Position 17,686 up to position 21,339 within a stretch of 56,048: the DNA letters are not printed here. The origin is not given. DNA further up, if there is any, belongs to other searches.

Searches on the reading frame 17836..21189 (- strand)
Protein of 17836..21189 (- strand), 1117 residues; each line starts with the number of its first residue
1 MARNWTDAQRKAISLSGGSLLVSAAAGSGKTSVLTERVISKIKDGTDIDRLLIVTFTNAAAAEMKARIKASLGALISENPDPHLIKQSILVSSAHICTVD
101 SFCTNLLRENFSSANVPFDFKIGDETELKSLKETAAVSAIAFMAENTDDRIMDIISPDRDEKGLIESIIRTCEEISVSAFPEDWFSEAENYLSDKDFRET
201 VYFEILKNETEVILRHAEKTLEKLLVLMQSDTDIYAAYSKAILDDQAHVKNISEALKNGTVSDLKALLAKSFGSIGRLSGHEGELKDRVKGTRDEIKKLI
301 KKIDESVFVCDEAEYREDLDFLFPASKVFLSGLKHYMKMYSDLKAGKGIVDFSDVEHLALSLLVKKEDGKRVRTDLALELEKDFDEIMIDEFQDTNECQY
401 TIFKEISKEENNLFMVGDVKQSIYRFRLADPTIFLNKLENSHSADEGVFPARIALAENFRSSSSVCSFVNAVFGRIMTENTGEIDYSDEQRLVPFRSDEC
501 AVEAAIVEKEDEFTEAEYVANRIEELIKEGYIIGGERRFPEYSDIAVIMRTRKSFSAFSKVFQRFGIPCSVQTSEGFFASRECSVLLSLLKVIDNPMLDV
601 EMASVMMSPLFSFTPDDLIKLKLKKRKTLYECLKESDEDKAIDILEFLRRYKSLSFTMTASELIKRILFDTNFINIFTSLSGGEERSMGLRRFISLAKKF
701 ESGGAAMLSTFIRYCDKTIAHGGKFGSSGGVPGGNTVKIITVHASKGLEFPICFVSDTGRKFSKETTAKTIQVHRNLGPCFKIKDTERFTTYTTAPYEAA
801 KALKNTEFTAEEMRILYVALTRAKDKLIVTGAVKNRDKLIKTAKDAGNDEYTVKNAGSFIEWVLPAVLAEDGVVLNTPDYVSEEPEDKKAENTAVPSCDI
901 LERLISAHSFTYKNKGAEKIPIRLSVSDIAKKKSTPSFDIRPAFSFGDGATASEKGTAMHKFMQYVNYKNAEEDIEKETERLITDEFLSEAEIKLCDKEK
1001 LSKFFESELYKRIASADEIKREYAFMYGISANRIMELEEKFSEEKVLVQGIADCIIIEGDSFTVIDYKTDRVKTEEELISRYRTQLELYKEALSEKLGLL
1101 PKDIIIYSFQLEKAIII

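Call 77: search_protein_families(library=pfam, proteins=[window:17836-21189:-], max_evalue=0.001)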
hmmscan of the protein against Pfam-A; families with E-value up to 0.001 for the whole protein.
window:17836-21189:- (1117 aa): 8 families
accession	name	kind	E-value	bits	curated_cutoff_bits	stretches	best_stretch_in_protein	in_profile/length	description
PF00580.27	UvrD-helicase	-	5.2e-59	200.6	23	1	5-438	1-267/271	UvrD/REP helicase N-terminal domain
PF13361.12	UvrD_C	-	1.3e-31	110.7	25.6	1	453-830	1-346/350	UvrD-like helicase C-terminal domain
PF13245.12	AAA_19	-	7.1e-16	59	25.1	1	9-427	1-134/134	AAA domain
PF12705.13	PDDEXK_1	-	5.8e-11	43.2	22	1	952-1099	34-175/247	PD-(D/E)XK nuclease superfamily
PF13538.12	UvrD_C_2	-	2.9e-08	33.9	27.4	0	810-829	32-51/52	UvrD-like helicase C-terminal domain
PF01443.25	Viral_helicase1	-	0.00018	21.9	21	0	21-40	2-21/228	Viral superfamily 1 RNA helicase core domain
PF13087.12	AAA_12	-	0.0003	20.9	27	0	794-832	166-193/195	AAA domain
PF10926.14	DUF2800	-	0.00044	20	21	1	949-1073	29-144/368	Protein of unknown function (DUF2800)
